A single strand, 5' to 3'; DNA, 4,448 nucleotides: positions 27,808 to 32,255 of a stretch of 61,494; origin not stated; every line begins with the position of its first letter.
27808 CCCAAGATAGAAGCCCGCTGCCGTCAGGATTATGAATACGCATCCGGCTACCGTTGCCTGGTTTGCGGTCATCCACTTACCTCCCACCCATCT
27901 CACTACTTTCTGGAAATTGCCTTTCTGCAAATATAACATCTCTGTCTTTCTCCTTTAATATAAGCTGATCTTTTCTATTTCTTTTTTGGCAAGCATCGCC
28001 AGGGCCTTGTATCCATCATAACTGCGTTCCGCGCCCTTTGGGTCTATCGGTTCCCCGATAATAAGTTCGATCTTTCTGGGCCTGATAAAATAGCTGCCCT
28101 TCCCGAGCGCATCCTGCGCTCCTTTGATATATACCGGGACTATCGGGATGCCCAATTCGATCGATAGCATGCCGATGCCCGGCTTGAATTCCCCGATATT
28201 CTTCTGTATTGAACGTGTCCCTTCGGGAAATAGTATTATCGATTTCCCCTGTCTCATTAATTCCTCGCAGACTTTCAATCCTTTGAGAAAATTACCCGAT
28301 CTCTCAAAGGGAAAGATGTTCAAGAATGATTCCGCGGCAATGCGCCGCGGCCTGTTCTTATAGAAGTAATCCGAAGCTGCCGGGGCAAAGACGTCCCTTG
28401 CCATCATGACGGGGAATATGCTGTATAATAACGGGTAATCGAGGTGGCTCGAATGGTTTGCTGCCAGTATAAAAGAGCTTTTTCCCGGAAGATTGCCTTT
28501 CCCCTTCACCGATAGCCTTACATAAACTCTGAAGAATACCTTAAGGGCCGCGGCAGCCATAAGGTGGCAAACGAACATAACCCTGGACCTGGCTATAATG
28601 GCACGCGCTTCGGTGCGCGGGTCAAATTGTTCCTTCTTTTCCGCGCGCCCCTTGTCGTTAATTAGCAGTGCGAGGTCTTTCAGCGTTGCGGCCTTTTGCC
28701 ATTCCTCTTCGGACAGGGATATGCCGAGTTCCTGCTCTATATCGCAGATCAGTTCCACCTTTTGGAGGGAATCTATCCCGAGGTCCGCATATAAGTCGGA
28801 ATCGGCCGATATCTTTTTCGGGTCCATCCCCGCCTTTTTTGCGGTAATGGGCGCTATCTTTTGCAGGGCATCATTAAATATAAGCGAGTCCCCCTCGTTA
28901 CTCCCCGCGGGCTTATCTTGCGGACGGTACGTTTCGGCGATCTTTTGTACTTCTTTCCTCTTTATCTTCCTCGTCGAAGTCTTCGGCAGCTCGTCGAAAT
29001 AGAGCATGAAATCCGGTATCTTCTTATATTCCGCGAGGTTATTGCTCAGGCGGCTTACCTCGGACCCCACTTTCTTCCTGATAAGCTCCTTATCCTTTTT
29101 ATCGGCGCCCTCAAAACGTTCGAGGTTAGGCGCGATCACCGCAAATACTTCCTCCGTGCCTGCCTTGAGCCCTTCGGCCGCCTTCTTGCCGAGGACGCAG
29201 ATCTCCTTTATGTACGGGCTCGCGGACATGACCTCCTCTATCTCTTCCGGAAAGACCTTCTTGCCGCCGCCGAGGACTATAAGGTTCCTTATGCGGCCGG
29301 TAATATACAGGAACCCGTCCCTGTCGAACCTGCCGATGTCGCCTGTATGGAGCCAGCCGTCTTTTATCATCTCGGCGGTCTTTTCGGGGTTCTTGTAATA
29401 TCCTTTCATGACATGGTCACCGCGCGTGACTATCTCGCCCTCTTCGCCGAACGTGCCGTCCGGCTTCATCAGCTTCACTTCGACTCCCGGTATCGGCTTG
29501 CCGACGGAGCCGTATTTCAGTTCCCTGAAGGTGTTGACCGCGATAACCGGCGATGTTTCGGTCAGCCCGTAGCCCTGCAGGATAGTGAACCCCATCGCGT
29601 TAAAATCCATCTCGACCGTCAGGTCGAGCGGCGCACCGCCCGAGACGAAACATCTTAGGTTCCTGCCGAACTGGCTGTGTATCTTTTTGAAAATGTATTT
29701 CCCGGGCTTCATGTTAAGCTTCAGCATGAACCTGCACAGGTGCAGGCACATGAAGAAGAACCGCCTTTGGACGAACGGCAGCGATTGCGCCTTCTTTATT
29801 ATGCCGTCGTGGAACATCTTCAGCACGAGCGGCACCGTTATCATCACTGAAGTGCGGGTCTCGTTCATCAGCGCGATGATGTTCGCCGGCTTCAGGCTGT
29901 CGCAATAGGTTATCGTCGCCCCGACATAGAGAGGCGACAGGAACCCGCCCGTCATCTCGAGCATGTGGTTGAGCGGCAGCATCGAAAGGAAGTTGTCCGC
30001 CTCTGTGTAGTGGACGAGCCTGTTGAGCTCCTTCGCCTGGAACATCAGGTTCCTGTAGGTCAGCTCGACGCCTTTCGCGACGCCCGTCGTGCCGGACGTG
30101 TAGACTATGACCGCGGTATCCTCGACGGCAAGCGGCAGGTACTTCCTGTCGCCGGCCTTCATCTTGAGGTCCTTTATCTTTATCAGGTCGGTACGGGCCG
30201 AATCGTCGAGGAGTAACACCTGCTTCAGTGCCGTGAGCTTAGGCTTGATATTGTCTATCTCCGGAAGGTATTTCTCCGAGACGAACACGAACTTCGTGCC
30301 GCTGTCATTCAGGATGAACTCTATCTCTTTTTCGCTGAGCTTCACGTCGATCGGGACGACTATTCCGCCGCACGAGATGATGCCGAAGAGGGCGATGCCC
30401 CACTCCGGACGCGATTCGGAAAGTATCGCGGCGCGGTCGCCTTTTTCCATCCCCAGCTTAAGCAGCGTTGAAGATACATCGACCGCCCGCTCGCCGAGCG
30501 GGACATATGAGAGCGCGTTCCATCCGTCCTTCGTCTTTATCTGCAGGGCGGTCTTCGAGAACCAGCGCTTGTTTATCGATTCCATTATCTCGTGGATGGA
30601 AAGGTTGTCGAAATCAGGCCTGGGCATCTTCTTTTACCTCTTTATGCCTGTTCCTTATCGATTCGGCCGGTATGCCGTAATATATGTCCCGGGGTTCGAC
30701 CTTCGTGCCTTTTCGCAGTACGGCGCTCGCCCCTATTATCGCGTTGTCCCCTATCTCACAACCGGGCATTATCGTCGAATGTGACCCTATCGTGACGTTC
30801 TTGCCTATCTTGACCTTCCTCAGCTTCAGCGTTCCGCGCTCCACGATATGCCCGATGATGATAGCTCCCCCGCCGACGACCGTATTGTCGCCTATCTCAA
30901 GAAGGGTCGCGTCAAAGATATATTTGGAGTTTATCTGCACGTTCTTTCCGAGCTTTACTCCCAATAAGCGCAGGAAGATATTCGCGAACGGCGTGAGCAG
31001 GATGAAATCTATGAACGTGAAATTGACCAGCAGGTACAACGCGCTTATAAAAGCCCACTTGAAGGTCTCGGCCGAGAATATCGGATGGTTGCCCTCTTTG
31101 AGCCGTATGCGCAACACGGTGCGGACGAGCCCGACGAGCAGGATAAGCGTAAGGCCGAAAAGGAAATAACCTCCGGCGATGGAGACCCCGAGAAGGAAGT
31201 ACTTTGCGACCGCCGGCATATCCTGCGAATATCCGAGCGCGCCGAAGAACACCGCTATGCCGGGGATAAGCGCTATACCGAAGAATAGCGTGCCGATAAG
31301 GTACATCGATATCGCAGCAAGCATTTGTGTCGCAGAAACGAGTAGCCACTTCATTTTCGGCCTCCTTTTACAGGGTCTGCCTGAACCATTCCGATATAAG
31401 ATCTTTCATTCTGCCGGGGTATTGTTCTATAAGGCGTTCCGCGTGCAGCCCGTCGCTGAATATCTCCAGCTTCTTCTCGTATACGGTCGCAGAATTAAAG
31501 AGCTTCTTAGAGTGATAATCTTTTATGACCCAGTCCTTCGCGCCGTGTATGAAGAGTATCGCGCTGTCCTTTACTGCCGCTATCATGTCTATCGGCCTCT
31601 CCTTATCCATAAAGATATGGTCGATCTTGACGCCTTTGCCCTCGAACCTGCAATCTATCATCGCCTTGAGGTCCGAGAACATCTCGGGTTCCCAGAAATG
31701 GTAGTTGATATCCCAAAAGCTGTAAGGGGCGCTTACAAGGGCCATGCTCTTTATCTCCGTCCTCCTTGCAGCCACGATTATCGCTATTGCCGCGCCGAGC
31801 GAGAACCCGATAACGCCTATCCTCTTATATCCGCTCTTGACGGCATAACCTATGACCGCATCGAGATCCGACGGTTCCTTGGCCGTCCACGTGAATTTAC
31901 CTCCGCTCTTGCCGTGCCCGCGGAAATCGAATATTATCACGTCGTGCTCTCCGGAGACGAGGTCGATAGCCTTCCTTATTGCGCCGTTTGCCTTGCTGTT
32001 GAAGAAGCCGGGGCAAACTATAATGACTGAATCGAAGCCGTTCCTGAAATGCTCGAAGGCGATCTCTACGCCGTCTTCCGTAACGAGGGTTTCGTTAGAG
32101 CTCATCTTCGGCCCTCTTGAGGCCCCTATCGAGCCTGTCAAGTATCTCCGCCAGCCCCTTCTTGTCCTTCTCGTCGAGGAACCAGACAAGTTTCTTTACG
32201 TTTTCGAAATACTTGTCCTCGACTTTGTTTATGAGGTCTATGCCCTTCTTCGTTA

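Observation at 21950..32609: MarR-headed seven-gene membrane-lipid operon ending in a BCR/HAD-type giant protein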

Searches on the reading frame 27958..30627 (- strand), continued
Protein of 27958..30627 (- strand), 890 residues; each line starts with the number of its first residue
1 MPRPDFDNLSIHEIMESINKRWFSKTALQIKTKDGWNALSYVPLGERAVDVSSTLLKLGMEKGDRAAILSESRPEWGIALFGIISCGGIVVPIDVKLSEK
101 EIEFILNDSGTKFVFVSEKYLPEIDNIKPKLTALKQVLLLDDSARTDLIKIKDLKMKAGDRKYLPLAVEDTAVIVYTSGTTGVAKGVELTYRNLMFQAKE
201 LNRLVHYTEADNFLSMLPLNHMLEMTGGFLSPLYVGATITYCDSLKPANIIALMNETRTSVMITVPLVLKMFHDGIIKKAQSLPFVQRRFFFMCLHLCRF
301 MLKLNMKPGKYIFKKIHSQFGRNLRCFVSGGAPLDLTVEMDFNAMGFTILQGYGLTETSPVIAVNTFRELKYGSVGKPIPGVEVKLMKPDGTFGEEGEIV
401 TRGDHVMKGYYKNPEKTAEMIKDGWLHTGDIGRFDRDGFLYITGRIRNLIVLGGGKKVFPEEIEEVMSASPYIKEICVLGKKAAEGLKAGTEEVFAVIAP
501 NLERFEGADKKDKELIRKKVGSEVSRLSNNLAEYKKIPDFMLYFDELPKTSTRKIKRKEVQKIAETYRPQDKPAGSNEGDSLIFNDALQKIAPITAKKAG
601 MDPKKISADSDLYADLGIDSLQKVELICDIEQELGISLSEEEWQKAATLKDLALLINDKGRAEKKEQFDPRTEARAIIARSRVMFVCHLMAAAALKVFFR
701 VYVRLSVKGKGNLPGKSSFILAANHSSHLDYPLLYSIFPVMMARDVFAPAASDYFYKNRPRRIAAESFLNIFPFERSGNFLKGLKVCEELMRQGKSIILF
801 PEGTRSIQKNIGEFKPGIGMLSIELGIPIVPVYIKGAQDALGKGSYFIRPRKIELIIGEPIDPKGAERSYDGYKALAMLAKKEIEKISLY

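Call 35: search_solved_structures(query=window:27958-30627:-, max_evalue=1e-10)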
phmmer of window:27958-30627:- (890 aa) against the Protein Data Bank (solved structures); distinct sequences matched with E-value up to 1e-10: 172 (the best 60 are shown).
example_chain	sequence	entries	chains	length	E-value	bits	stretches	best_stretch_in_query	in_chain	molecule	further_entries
3r44_A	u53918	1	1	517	1.3e-48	169.1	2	323-482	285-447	fatty acyl CoA synthetase FADD13 (FATTY-ACYL-CoA SYNTHETASE)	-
8weu_A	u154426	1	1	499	6.7e-47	163.4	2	323-561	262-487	Fatty-acyl-CoA synthase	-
8wev_A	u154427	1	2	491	6.8e-47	163.4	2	323-561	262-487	Feruloyl-CoA Synthetase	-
6k4c_A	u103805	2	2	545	6.9e-45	156.7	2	322-566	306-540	Ancestral luciferase AncLamp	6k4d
5ie0_A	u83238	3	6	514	1e-44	156.1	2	342-560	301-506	Oxalate--CoA ligase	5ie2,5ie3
5buq_A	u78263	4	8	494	5e-44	153.9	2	322-488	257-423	2-succinylbenzoate--CoA ligase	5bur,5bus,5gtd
5x8f_A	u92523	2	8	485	6.2e-44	153.6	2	322-486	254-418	2-succinylbenzoate--CoA ligase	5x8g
4fuq_A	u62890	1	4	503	6.2e-42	146.9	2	322-567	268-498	Malonyl CoA synthetase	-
7kyd_A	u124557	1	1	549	8e-42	146.6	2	283-562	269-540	Long-chain fatty-acyl-CoA synthetase CG6178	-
4gxq_A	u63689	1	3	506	9.8e-42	146.3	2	322-558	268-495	Malonyl CoA synthetase, Benzoate-CoA ligase Chimeric protein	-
3a9u_A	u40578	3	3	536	1.4e-41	145.8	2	323-558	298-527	4-coumarate--CoA ligase | 4-coumarate:CoA ligase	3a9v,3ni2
4fut_A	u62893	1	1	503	1.9e-41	145.3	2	322-556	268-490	Malonyl CoA synthetase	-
4gxr_A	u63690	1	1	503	5.3e-41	143.9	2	322-488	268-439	Malonyl CoA synthetase, Benzoate-CoA ligase Chimeric protein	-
6qjz_A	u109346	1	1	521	1.1e-40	142.8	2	343-560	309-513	oxalyl CoA-synthetase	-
5zrn_A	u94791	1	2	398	2.4e-39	138.4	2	41-272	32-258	Long-chain-fatty-acid--CoA ligase FadD13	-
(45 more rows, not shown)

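Call 60: search_protein_families(library=pfam, proteins=[L013:7188-8666:+, L013:8671-9264:+, L013:9281-10591:+], max_evalue=0.01)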
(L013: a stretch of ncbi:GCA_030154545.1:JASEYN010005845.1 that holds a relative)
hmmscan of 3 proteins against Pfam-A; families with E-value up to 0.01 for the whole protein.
L013:7188-8666:+ (493 aa): 0 families

L013:8671-9264:+ (198 aa): 0 families

L013:9281-10591:+ (437 aa): 0 families

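Call 64: search_protein_families(library=pfam, proteins=[L006:5707-8517:+, L002:4865-6202:+, L002:6202-7533:+, L002:10081-11289:+, L002:11294-12022:+, L002:12012-13742:+, L005:13854-14390:+, L005:14394-15245:+, L005:15229-16341:+], max_evalue=0.001)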
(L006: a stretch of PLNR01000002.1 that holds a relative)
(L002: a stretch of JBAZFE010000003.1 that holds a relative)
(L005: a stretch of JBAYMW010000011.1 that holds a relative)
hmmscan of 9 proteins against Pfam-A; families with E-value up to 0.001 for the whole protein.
L006:5707-8517:+ (937 aa): 1 family
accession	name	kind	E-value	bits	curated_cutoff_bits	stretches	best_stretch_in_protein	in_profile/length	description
PF10101.14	DUF2339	-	1.5e-39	136.7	33.6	2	167-521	3-351/659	Predicted membrane protein (DUF2339)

L002:4865-6202:+ (446 aa): 2 families
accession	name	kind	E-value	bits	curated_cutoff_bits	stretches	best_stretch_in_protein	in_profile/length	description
PF04055.27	Radical_SAM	-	2.1e-14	54.5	29.5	1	162-321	1-165/166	Radical SAM superfamily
PF02310.24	B12-binding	-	1.7e-09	38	32.1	1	24-116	12-116/121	B12 binding domain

L002:6202-7533:+ (444 aa): 3 families
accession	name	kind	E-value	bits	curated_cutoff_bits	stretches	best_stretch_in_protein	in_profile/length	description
PF04055.27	Radical_SAM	-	5.3e-11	43.4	29.5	1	162-319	1-163/166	Radical SAM superfamily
PF02310.24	B12-binding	-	8.3e-11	42.2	32.1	1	39-120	28-120/121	B12 binding domain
PF19864.5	Radical_SAM_N2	-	0.00082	19.3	29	0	76-136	77-137/151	Radical SAM proteins, N-terminal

L002:10081-11289:+ (403 aa): 0 families

L002:11294-12022:+ (243 aa): 0 families

L002:12012-13742:+ (577 aa): 3 families
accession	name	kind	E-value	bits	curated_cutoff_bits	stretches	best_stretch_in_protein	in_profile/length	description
PF03321.19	GH3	-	1.7e-49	169.1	23.6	1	31-336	9-303/304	GH3 family N-terminal domain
PF23571.1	GH3_M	-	5.9e-20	71.6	23.6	1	360-433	2-75/75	GH3 family central domain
PF23572.1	GH3_C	-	6e-06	27.4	23.6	1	449-560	2-114/119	GH3 family C-terminal domain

L005:13854-14390:+ (179 aa): 1 family
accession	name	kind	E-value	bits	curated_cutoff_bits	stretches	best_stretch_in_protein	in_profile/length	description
PF11823.13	Se_S_carrier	-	5.7e-12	45.4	25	1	18-78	2-62/69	Putative Se/S carrier protein-like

L005:14394-15245:+ (284 aa): 1 family
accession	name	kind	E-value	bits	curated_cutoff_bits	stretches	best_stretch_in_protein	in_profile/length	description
PF01256.23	Carb_kinase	-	2.3e-08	34.2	27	1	113-241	90-205/242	NAD(P)H-hydrate dehydratase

L005:15229-16341:+ (371 aa): 1 family
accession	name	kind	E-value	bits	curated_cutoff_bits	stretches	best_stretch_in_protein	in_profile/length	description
PF04143.19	Sulf_transp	-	1.1e-17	65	27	2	214-356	1-141/310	Sulphur transport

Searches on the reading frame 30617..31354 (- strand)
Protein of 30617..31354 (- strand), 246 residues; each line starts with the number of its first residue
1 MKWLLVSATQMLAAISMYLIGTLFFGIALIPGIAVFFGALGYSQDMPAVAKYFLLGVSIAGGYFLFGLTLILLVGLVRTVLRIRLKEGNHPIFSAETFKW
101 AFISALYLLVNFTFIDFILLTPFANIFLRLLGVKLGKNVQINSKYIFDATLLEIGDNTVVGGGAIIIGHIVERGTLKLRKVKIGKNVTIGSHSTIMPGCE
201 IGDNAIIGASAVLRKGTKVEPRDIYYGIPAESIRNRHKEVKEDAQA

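Call 5: search_protein_families(library=pfam, proteins=[window:30617-31354:-], max_evalue=0.01)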
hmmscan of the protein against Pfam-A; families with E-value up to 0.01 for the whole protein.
window:30617-31354:- (246 aa): 4 families
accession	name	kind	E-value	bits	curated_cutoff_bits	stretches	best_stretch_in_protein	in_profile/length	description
PF00132.30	Hexapep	-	3.9e-14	52.1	27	1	181-215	2-36/36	Bacterial transferase hexapeptide (six repeats)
PF14602.12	Hexapep_2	-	3e-09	36.9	27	1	181-212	2-31/34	Hexapeptide repeat of succinyl-transferase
PF25084.1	LbH_EIF2B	-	5.6e-06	26.7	54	1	154-211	18-103/105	EIF2B subunit epsilon LbH domain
PF24894.1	Hexapep_GlmU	-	0.00029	21.3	23.3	1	156-221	17-79/104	GlmU-like, C-terminal hexapeptide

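Call 6: search_protein_families(library=ncbifam, proteins=[window:30617-31354:-], max_evalue=0.01)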
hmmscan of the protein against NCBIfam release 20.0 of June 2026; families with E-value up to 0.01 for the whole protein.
window:30617-31354:- (246 aa): 47 families (the best 25 are shown)
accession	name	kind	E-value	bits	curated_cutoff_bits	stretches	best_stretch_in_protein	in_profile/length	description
TIGR02353.1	NRPS_term_dom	equivalog_domain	1.8e-28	99.3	423.1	1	24-243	10-223/695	Pls/PosA family non-ribosomal peptide synthetase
NF058585.1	HptprglPActTf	PfamEq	1e-17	64.2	300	1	103-243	22-167/172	heptaprenylglyceryl phosphate O-acetyltransferase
NF007797.0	PRK10502.1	subfamily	1.2e-12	47.8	192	2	175-238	120-181/183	WcaF family extracellular polysaccharide biosynthesis acetyltransferase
NF007076.0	PRK09527.1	equivalog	1.7e-12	47.2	347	1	180-238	131-187/203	galactoside O-acetyltransferase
TIGR03570.1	NeuD_NnaD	subfamily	1.7e-11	44.1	160.8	1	132-230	117-201/202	NeuD/PglB/VioB family sugar acetyltransferase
NF007240.0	PRK09677.1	equivalog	3.3e-11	43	243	1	133-241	86-189/192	putative lipopolysaccharide biosynthesis O-acetyl transferase WbbJ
NF050158.1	CarbAnhydGPos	equivalog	5.7e-11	42.4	250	1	155-242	67-149/172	gamma carbonic anhydrase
TIGR03308.1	phn_thr-fam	hypoth_equivalog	2.2e-10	40.7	201.65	1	178-239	106-165/204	phosphonate metabolim protein, transferase hexapeptide repeat family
NF033468.1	stregram_VatI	exception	2.8e-10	40.3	415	1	182-238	114-168/208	streptogramin A O-acetyltransferase Vat(I)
NF000311.1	Vat_ABCDEFH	equivalog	3.4e-10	39.8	300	1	180-239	110-167/201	Vat family streptogramin A O-acetyltransferase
NF041874.1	EPS_EpsC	equivalog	5.3e-10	39.3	150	1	127-235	56-166/168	serine O-acetyltransferase EpsC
NF000490.1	chloram_CatB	equivalog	6.1e-10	38.8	350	1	181-239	111-167/210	type B chloramphenicol O-acetyltransferase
NF007499.0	PRK10092.1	equivalog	8.4e-10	38.7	314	1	179-234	128-181/183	maltose O-acetyltransferase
NF000504.1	stregram_VatH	exception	2.8e-09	37.2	475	1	181-241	118-176/216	streptogramin A O-acetyltransferase Vat(H)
TIGR03532.1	DapD_Ac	equivalog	7.5e-09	35.5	231.75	1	132-242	116-220/231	2,3,4,5-tetrahydropyridine-2,6-dicarboxylate N-acetyltransferase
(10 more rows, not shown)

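Call 33: search_solved_structures(query=window:30617-31354:-, max_evalue=0.01)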
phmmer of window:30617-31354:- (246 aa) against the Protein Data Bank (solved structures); distinct sequences matched with E-value up to 0.01: 97 (the best 60 are shown).
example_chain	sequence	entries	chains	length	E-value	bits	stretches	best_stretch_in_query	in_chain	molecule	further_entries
4dcl_A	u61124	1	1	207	1.4e-10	44.4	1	131-237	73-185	Putative acetyltransferase SACOL2570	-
4egg_A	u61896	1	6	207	1.7e-10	44.2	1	131-237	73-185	Putative acetyltransferase SACOL2570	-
3ftt_A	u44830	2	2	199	1.9e-10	44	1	132-237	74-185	Putative acetyltransferase SACOL2570 | Galactoside O-acetyltransferase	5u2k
3v4e_A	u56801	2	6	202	2e-10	43.9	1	132-237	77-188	Galactoside O-acetyltransferase | Putative acetyltransferase SACOL2570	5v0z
1kqa_A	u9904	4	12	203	5.2e-10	42.6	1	133-236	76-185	GALACTOSIDE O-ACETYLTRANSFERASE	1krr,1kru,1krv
7ar9_y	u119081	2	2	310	2.6e-09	40.3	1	122-223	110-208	CA2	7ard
8iuf_G3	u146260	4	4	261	6.2e-09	39.1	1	133-216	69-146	NDUCA3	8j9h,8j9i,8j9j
8iuf_G2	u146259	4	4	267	6.6e-09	39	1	133-216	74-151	NDUCA2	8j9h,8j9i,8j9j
7s43_A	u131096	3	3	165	8.9e-09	38.5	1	179-226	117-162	N-acetyltransferase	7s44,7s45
7s3u_A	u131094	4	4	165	1.4e-08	37.9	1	179-226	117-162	N-acetyltransferase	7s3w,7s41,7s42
9gva_AAA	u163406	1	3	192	1.8e-08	37.5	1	132-236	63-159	Hexapeptide transferase family protein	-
1xhd_A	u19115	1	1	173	4.9e-08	36.1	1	178-244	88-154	putative acetyltransferase/acyltransferase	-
9qez_D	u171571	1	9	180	6.1e-08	35.8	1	189-239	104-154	Carbonic anhydrase mutant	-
4mzu_A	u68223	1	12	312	1.8e-07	34.2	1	180-217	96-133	WxcM-like protein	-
3vbn_A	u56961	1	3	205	2.5e-07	33.8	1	127-242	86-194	Galactoside O-acetyltransferase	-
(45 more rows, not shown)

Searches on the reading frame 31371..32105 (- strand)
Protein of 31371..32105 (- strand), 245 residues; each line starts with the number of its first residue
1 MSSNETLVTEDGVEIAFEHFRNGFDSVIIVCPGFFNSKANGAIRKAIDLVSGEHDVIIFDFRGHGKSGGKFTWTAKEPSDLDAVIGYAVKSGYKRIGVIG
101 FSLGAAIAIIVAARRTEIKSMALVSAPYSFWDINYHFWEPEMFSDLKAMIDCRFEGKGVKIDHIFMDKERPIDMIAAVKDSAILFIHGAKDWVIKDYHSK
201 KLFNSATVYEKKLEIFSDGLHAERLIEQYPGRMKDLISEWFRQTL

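Call 5: search_protein_families(library=pfam, proteins=[window:31371-32105:-], max_evalue=0.01)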
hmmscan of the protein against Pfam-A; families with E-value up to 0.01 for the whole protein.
window:31371-32105:- (245 aa): 8 families
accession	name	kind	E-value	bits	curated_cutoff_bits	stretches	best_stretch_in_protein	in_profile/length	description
PF12146.15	Hydrolase_4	-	9.2e-15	55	27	2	27-128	6-111/239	Serine aminopeptidase, S33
PF00561.26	Abhydrolase_1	-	1.9e-14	54.4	25.8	1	27-138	2-116/245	alpha/beta hydrolase fold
PF02129.25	Peptidase_S15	-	2.5e-09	37.6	23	1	56-135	54-138/262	X-Pro dipeptidyl-peptidase (S15 family)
PF12697.13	Abhydrolase_6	-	5.2e-08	34.3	26.3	1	48-134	22-102/217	Alpha/beta hydrolase family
PF03959.19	FSH1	-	6.3e-06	26.5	21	1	81-207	89-187/211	Serine hydrolase (FSH1)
PF00326.27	Peptidase_S9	-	0.00017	21.6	22.6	1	56-207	17-171/213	Prolyl oligopeptidase family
PF01738.24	DLH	-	0.00027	21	21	0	80-120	80-123/217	Dienelactone hydrolase family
PF08840.17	BAAT_C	-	0.0014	19.2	20.9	1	94-195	22-128/210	BAAT / Acyl-CoA thioester hydrolase C terminal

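Call 6: search_protein_families(library=ncbifam, proteins=[window:31371-32105:-], max_evalue=0.01)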
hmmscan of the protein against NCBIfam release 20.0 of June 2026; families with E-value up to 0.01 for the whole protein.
window:31371-32105:- (245 aa): 17 families
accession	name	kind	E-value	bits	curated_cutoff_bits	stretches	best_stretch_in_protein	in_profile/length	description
NF047920.1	lactonase_UilS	equivalog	1.2e-09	38.3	400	1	24-121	23-125/285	UilS family quorum-quenching N-acyl-homoserine lactonase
NF011457.0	PRK14875.1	equivalog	1.5e-07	30.7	307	1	26-127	133-232/372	acetoin dehydrogenase dihydrolipoyllysine-residue acetyltransferase subunit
NF051488.1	bifunc_PcaDC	exception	5.7e-07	29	390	1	46-127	31-112/375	bifunctional 3-oxoadipate enol-lactonase/4-carboxymuconolactone decarboxylase PcaDC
NF008019.0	PRK10749.1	equivalog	5.9e-07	28.8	362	1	6-127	34-164/335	lysophospholipase L2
TIGR02427.1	protocat_pcaD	equivalog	5.5e-06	25.9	255.85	1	46-125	32-111/251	3-oxoadipate enol-lactonase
NF047337.1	hydrolase_RcgR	subfamily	2.6e-05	23.5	182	1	83-133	176-226/332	RcgR family putative quorum lactone hydrolase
NF052610.1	macro_16_ester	equivalog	5.2e-05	22.7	420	1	4-126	2-127/281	alpha/beta fold macrolide esterase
TIGR03695.1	menH_SHCHC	equivalog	0.00012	21.6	208.55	1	27-126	4-104/252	2-succinyl-6-hydroxy-2,4-cyclohexadiene-1-carboxylate synthase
NF041759.1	mac_hydro_EstT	equivalog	0.00019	20.7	450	1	5-126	2-126/278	macrolide hydrolase EstT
NF050089.1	i_nPHAscl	equivalog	0.00086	18.4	300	0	14-124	8-115/288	intracellular short-chain-length polyhydroxyalkanoate depolymerase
TIGR03101.1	hydr2_PEP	hypoth_equivalog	0.0012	18.4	202.75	1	40-115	43-120/266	hydrolase 2, exosortase A system-associated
TIGR00976.1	CocE_NonD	subfamily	0.0016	17.6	66.3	1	56-132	56-133/550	CocE/NonD family hydrolase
TIGR03056.1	bchO_mg_che_rel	equivalog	0.0018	17.4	172.55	1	42-125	43-125/278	alpha/beta fold hydrolase BchO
NF007954.0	PRK10673.1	equivalog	0.002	17.5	399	1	26-120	17-108/255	esterase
TIGR03611.1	RutD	equivalog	0.0055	16.1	238.5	1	45-124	31-111/258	pyrimidine utilization protein D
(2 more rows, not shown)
